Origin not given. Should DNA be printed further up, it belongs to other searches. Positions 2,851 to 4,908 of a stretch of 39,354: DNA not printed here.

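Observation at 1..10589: One locus joins an ATP-driven Bcr/Hgd-type radical enzyme to a B12-dependent acyl-CoA mutase: candidate undescribed anaerobic acid-degradation pathway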

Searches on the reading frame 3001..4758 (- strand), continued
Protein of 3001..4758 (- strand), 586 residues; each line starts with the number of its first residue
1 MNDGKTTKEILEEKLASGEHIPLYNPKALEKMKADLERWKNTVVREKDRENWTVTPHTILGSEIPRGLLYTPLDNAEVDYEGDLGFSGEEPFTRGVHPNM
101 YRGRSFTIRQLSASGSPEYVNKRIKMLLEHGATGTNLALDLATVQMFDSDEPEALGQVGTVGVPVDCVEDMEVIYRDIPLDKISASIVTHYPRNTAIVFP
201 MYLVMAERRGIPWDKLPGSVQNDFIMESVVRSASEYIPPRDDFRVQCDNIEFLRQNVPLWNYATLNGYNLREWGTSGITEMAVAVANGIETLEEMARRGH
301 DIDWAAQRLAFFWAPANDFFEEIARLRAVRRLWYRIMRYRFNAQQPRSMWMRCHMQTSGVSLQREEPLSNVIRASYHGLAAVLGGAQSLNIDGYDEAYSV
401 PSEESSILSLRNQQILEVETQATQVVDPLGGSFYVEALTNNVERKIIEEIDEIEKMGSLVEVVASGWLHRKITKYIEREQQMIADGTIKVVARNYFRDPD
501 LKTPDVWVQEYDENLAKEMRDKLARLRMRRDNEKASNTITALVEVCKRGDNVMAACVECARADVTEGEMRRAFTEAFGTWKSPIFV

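Call 27: find_related_loci(query=window:3001-4758:-, collection=genome_contigs, flank=10000)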
Query window:3001-4758:- (586 aa) in genome_contigs; peptide patterns used: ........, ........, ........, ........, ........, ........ (x = any residue, [..] = any of these).
193 stretches matched a pattern; 44 encode a relative of the query (tblastn E <= 1e-3); 44 distinct loci.
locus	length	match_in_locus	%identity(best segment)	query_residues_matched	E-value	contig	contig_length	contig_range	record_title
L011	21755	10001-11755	78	1-585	0e+0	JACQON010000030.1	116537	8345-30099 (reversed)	MAG: Chloroflexi bacterium isolate NC_groundwater_1282_Ag_S-0.2um_56_118 S_p2_S4_coassembly_k141_3626830, whole genome s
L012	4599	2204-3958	79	1-585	0e+0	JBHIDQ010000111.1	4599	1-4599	MAG: Dehalococcoidales bacterium isolate b3.sp3_bin.43 NODE_8722_length_4599_cov_15.440141, whole genome shotgun sequenc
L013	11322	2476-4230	79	1-585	0e+0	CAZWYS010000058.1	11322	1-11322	MAG TPA_asm: uncultured Dehalococcoidaceae bacterium isolate SRP214966_co5_332 genome assembly, contig: NODE_5482_length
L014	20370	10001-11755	77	1-585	0e+0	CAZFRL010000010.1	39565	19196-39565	MAG TPA_asm: uncultured Dehalococcoidales bacterium isolate binchicken_co100_466 genome assembly, contig: NODE_1425_leng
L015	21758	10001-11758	78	1-586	0e+0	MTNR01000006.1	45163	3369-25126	MAG: Dehalococcoides sp. JdFR-56 JGI24020J35080_1000302, whole genome shotgun sequence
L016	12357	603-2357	78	1-585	0e+0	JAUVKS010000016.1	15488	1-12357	MAG: Pseudomonadota bacterium isolate CSMAG_486 CSMAG_486_k141_1389421_length_15488_cov_12.2052, whole genome shotgun se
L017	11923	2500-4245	78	5-586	0e+0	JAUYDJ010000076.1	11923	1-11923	MAG: Chloroflexota bacterium isolate C20_metabat.bin.21 C20_k141_350401, whole genome shotgun sequence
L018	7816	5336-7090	78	1-585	0e+0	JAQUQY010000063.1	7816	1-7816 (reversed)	MAG: Syntrophales bacterium isolate STD1_60 NODE_29988_length_7816_cov_2.830017_Sandtown_D1, whole genome shotgun sequen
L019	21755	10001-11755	77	1-585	0e+0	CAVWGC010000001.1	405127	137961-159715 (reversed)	MAG: uncultured delta proteobacterium isolate MFD04716.bin.2.49 genome assembly, contig: contig_10994, whole genome shot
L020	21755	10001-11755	77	1-585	0e+0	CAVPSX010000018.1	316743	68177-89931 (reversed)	MAG: uncultured delta proteobacterium isolate MFD00032.bin.1.77 genome assembly, contig: contig_76438, whole genome shot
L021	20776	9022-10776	77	1-585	0e+0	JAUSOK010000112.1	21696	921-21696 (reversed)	MAG: Syntrophales bacterium isolate E21_concoct.bin.66_sub E21_k141_166867, whole genome shotgun sequence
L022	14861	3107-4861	77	1-585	0e+0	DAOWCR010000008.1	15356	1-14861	MAG TPA_asm: Dehalococcoidales bacterium isolate CSMAG_1892 CSMAG_1892_k141_5411000_length_15356_cov_12.8827, whole geno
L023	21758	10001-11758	76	1-586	0e+0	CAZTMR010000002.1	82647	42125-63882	MAG TPA_asm: uncultured Dehalococcoidaceae bacterium isolate SRP141376_co1_379 genome assembly, contig: NODE_754_length_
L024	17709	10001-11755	75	1-585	0e+0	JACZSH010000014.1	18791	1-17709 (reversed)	MAG: Chloroflexota bacterium isolate B10T3L11 B10T3L11_NODE2648, whole genome shotgun sequence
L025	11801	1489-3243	76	1-585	0e+0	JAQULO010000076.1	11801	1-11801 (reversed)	MAG: Syntrophales bacterium isolate STD1_132 NODE_14802_length_11801_cov_3.761778_Sandtown_D1, whole genome shotgun sequ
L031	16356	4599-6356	71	1-586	0e+0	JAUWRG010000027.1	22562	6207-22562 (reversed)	MAG: Dehalococcoidia bacterium isolate CSMAG_2522 CSMAG_2522_k141_1037069_length_22562_cov_16.9843, whole genome shotgun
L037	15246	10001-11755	68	1-585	0e+0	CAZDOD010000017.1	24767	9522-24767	MAG TPA_asm: uncultured Thermodesulfobacteriota bacterium isolate binchicken_co129_644 genome assembly, contig: NODE_550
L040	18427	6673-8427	65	1-585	0e+0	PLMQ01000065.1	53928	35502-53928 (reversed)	MAG: Syntrophaceae bacterium isolate fen_1166 73.20120800_E2X.51_contig_946, whole genome shotgun sequence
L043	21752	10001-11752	64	1-584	0e+0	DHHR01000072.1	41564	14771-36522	MAG TPA_asm: Syntrophaceae bacterium UBA4767 UBA4767_contig_366, whole genome shotgun sequence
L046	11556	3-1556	65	69-586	0e+0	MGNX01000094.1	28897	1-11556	MAG: Chloroflexi bacterium RBG_16_60_22 RBG_16_scaffold_6702, whole genome shotgun sequence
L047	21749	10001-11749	58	1-585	0e+0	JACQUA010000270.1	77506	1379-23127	MAG: Chloroflexi bacterium isolate NC_groundwater_1425_Ag_S-0.65um_59_63 S_p65_S5_coassembly_k141_3434793, whole genome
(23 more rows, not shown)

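Call 51: search_protein_families(library=pfam, proteins=[L037:2925-3680:+, L037:12566-13996:+, L037:14308-15243:+, L043:674-1489:+, L043:15280-18165:+, L014:12201-12983:+, L014:5079-5918:+, L031:10876-11751:-, L040:12744-14855:+, L007:7188-8390:+], max_evalue=0.00001)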
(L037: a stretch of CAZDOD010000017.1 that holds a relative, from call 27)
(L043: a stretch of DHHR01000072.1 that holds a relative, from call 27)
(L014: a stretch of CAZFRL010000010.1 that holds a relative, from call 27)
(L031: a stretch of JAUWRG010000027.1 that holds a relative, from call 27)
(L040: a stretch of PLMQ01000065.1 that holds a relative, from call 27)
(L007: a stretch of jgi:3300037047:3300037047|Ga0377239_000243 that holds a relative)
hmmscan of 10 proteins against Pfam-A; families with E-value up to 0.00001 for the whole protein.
L037:2925-3680:+ (252 aa): 3 families
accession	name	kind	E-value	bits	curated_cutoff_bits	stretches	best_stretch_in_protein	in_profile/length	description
PF13561.12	adh_short_C2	-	4.9e-56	190.4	27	1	16-247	7-235/236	Enoyl-(Acyl carrier protein) reductase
PF00106.31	adh_short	-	8.1e-56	189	26.6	1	6-191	1-183/195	short chain dehydrogenase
PF08659.16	KR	-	1.9e-22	80.5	22.6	1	8-168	3-160/180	KR domain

L037:12566-13996:+ (477 aa): 2 families
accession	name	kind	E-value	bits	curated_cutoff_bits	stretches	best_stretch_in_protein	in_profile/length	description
PF13347.12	MFS_2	-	8.6e-89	298.4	27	1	13-460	1-427/427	MFS/sugar transport protein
PF07690.21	MFS_1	-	2.5e-22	79.7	33.4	2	24-375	10-323/347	Major Facilitator Superfamily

L037:14308-15243:+ (312 aa): 1 family
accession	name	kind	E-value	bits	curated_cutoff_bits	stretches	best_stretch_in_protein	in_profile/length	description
PF04087.19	DUF389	-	8.5e-40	136.4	23.9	1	150-286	1-137/137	Domain of unknown function (DUF389)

L043:674-1489:+ (272 aa): 3 families
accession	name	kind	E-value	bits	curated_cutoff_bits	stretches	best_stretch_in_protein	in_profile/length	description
PF00106.31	adh_short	-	5e-47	160.3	26.6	1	24-222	2-193/195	short chain dehydrogenase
PF13561.12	adh_short_C2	-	7.9e-41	140.6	27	1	31-265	3-233/236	Enoyl-(Acyl carrier protein) reductase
PF08659.16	KR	-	9.2e-09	35.9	22.6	1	26-181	4-152/180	KR domain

L043:15280-18165:+ (962 aa): 3 families
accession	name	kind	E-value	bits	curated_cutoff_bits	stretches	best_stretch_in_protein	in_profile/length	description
PF00501.34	AMP-binding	-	9.2e-70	235.8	29.9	1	151-548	3-384/384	AMP-binding enzyme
PF01553.26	Acyltransferase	-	6.2e-26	91.2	23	1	781-900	7-129/132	Acyltransferase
PF00550.31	PP-binding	-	1.6e-09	38.3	20.8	1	44-113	3-67/67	Phosphopantetheine attachment site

L014:12201-12983:+ (261 aa): 3 families
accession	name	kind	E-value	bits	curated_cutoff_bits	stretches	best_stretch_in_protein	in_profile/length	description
PF00106.31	adh_short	-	9.8e-57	192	26.6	1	7-199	1-191/195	short chain dehydrogenase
PF13561.12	adh_short_C2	-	1.2e-51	176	27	1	13-259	1-235/236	Enoyl-(Acyl carrier protein) reductase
PF08659.16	KR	-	7e-18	65.6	22.6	1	10-187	4-175/180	KR domain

L014:5079-5918:+ (280 aa): 2 families
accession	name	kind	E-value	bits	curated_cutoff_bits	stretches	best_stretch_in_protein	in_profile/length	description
PF02146.23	SIR2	-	6.4e-54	183.1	24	1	46-225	1-180/180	Sir2 family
PF00205.28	TPP_enzyme_M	-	1.6e-06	28.3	30.4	0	195-268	62-136/137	Thiamine pyrophosphate enzyme, central domain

L031:10876-11751:- (291 aa): 1 family
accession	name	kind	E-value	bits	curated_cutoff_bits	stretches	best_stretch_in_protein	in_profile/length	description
PF02146.23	SIR2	-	1e-48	166.1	24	1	59-238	1-180/180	Sir2 family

L040:12744-14855:+ (704 aa): 5 families
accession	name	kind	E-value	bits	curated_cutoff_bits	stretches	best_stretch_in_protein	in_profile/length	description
PF08148.17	DSHCT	-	3e-27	95.9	22.7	1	539-703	2-171/172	DSHCT (NUC185) domain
PF00270.35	DEAD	-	2.5e-20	73.3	26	1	67-215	2-161/167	DEAD/DEAH box helicase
PF04851.21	ResIII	-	5e-12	46.5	22.5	1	65-214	4-162/164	Type III restriction enzyme, res subunit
PF22527.2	DEXQc_Suv3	-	1.5e-07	31.5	27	1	73-199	8-119/154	DEXQ-box helicase domain of Suv3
PF00271.37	Helicase_C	-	2.1e-07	31.6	23.5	1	353-436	38-110/110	Helicase conserved C-terminal domain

L007:7188-8390:+ (401 aa): 1 family
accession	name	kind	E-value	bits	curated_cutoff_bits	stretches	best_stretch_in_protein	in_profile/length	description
PF00691.25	OmpA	-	5.5e-25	88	27.2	1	294-389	2-98/98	OmpA family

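Call 58: find_homologous_proteins(query=L043:4780-6108:+, max_evalue=1e-30)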
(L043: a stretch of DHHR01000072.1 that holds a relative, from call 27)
Query L043:4780-6108:+ (443 aa): 841 proteins with E <= 1e-30 among 7783 candidates; the best 120 are listed.
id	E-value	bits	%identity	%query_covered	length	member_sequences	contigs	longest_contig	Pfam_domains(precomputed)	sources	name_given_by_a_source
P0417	1.5e-285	966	88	100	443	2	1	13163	PF06050.20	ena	-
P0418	2.6e-277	939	100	88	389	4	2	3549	PF06050.20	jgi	jgi:benzoyl-CoA reductase/2-hydroxyglutaryl-CoA dehydratase subunit BcrC/BadD/HgdB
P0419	9.4e-272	920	83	100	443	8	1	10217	PF06050.20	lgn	-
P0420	2.5e-239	813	74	97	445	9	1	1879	PF06050.20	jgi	-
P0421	2.7e-234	797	74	97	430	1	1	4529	PF06050.20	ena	-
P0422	8.3e-231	785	72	98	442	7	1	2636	PF06050.20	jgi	jgi:benzoyl-CoA reductase/2-hydroxyglutaryl-CoA dehydratase subunit BcrC/BadD/HgdB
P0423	8.9e-231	785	72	100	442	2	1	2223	PF06050.20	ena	-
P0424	1.5e-228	778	72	100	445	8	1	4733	PF06050.20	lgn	-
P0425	1.0e-227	775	72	100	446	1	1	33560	PF06050.20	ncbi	-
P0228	3.4e-224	764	71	100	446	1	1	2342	PF06050.20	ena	-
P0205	2.5e-222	757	70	99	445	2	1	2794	PF06050.20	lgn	-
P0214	9.1e-222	755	70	100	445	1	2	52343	PF06050.20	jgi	-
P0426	1.9e-221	754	68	100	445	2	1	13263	PF06050.20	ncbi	-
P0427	7.3e-221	753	69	100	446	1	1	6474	PF06050.20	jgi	-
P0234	1.5e-220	751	69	99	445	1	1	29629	PF06050.20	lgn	-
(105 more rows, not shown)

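Call 78: search_protein_families(library=ncbifam, proteins=[L009:6829-7704:-, L009:5222-6814:-, L009:4078-5163:-, L009:17875-18639:-, L009:11297-11725:-, L007:20268-21761:+], max_evalue=1e-8)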
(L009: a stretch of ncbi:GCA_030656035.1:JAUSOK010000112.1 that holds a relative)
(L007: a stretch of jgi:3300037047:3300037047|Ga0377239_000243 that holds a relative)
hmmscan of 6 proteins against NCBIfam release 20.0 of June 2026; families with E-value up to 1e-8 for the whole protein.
L009:6829-7704:- (292 aa): 0 families

L009:5222-6814:- (531 aa): 104 families (the best 25 are shown)
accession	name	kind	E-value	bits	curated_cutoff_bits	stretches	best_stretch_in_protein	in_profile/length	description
NF004837.0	PRK06187.1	subfamily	6.8e-121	404.1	476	1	12-527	13-525/531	long-chain-fatty-acid--CoA ligase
NF009233.0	PRK12583.1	subfamily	1.7e-110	370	832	1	14-527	25-553/558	fatty acid CoA ligase family protein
NF005801.1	PRK07656.1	equivalog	4.5e-97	325.8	657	1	13-521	7-500/500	FadD3 family acyl-CoA ligase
NF005307.0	PRK06839.1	equivalog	2.7e-94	316.6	748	1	11-526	6-495/496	o-succinylbenzoate--CoA ligase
NF006182.0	PRK08316.1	subfamily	2.1e-91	307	663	1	16-527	20-520/523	fatty acyl-CoA synthetase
NF005676.0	PRK07470.1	equivalog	2.5e-89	300.3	774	1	11-526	24-531/544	acyl-CoA synthetase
NF052580.1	Str24CoAsynCasG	equivalog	2.1e-84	283.8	750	1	19-519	52-545/548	steroid-24-oyl-CoA synthetase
NF002966.0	PRK03640.1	equivalog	1.1e-82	278.2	556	2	164-526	131-482/483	o-succinylbenzoate--CoA ligase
NF052269.1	Staph_lig_FadD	equivalog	4.7e-79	266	650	1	167-528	143-497/499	long-chain-fatty-acid--CoA ligase FadD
NF004758.0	PRK06087.1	equivalog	7e-78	262.4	736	1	15-528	32-539/548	medium-chain fatty-acid--CoA ligase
NF006181.0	PRK08314.1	subfamily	1.7e-77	261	705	1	9-527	26-557/563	long-chain-fatty-acid--CoA ligase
NF005702.0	PRK07514.1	subfamily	3.6e-77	259.9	558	1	29-528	26-504/506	malonyl-CoA synthase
NF004838.1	PRK06188.1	equivalog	6.4e-77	259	875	1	22-523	24-522/524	fatty-acid--CoA ligase FadD8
TIGR01923.1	menE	equivalog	3.1e-75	253.7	330.15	1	34-518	1-440/442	o-succinylbenzoate--CoA ligase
NF009071.0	PRK12406.1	subfamily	1.5e-74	251.3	701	1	25-524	5-502/510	acyl-CoA synthetase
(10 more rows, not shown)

L009:4078-5163:- (362 aa): 4 families
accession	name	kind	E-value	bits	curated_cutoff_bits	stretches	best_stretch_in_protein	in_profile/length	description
TIGR01944.1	rnfB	subfamily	2.9e-11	43.3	68.7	1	269-334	103-168/190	RnfABCDGE type electron transport complex subunit B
NF040770.1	hetero_SS_HdrA2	exception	2e-10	39.4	1100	1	270-335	568-632/777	CoB-CoM heterodisulfide reductase HdrA2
NF058577.1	FdxA_fam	equivalog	3.9e-10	39.8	65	1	279-325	7-52/52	4Fe-4S ferredoxin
NF038196.1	ferrodoxin_EFR1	subfamily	7.8e-09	35.9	75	1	276-333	182-236/242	EFR1 family ferrodoxin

L009:17875-18639:- (255 aa): 197 families (the best 25 are shown)
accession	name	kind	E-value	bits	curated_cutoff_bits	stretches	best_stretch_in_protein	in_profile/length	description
NF006072.0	PRK08217.1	subfamily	3.2e-54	184.4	298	1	1-252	1-253/253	3-ketoacyl-(acyl-carrier-protein) reductase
NF004198.0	PRK05653.1-3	equivalog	7.2e-52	176.3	296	1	5-250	7-246/248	3-oxoacyl-ACP reductase FabG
NF005559.1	PRK07231.1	subfamily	2.4e-47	161.6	215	1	3-250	2-247/249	glucose 1-dehydrogenase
TIGR01830.1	3oxo_ACP_reduc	equivalog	1.4e-45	155.8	297.75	1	8-250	1-238/239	3-oxoacyl-[acyl-carrier-protein] reductase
NF009466.0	PRK12826.1-2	subfamily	3.4e-43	147.9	222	1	7-250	5-244/248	3-oxoacyl-ACP reductase FabG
NF005067.0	PRK06484.1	equivalog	3.5e-41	141.3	713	1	4-250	8-251/524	short chain dehydrogenase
NF009464.0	PRK12824.1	subfamily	1.2e-40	139.7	269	1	7-252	4-244/245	3-oxoacyl-ACP reductase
NF052558.1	MBtsdlDhBudC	equivalog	1.2e-40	139.6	270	1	5-250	3-241/250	meso-2,3-butanediol dehydrogenase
NF004818.0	PRK06172.1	equivalog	1.7e-39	135.7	336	1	2-249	4-249/253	SDR family oxidoreductase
NF004197.0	PRK05653.1-1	equivalog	2e-39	135.7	332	1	3-252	5-248/249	3-oxoacyl-ACP reductase FabG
NF053701.1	CsHdxCHCADhChcB2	equivalog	2.8e-39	135.1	350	1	5-249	3-241/245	cis-4-hydroxycyclohexanecarboxylate dehydrogenase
TIGR01829.1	AcAcCoA_reduct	subfamily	1.6e-38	132.8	302.1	1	7-248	2-238/242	acetoacetyl-CoA reductase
NF053702.1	TrHdxCHCADhChcB1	equivalog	9.7e-38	129.9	400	1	3-203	2-197/250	trans-4-hydroxycyclohexanecarboxylate dehydrogenase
NF004791.0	PRK06138.1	equivalog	1.8e-37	129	312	1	1-250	1-249/252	SDR family oxidoreductase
NF005309.0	PRK06841.1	subfamily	5.2e-37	127.7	286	1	2-249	12-251/255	GolD/DthD family dehydrogenase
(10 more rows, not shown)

L009:11297-11725:- (143 aa): 3 families
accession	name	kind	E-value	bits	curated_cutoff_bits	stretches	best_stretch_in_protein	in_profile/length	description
NF006045.0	PRK08190.1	subfamily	2.1e-30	106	282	1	13-137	14-140/467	bifunctional enoyl-CoA hydratase/phosphate acetyltransferase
TIGR02278.1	PaaN-DH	equivalog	1.8e-12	46.3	562.8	1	20-130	536-654/664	phenylacetic acid degradation bifunctional protein PaaZ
NF040620.1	fused_HadA_HadB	exception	4.8e-12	46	350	0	13-68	199-255/329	fused (3R)-hydroxyacyl-ACP dehydratase subunits HadA/HadB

L007:20268-21761:+ (498 aa): 2 families
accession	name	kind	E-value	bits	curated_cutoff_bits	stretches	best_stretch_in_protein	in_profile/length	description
TIGR01836.1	PHA_synth_III_C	subfamily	8.9e-25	87.4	365.3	1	281-482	30-213/350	class III poly(R)-hydroxyalkanoic acid synthase subunit PhaC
TIGR01838.1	PHA_synth_I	subfamily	1.9e-12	46.4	622.65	1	309-439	181-307/532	class I poly(R)-hydroxyalkanoic acid synthase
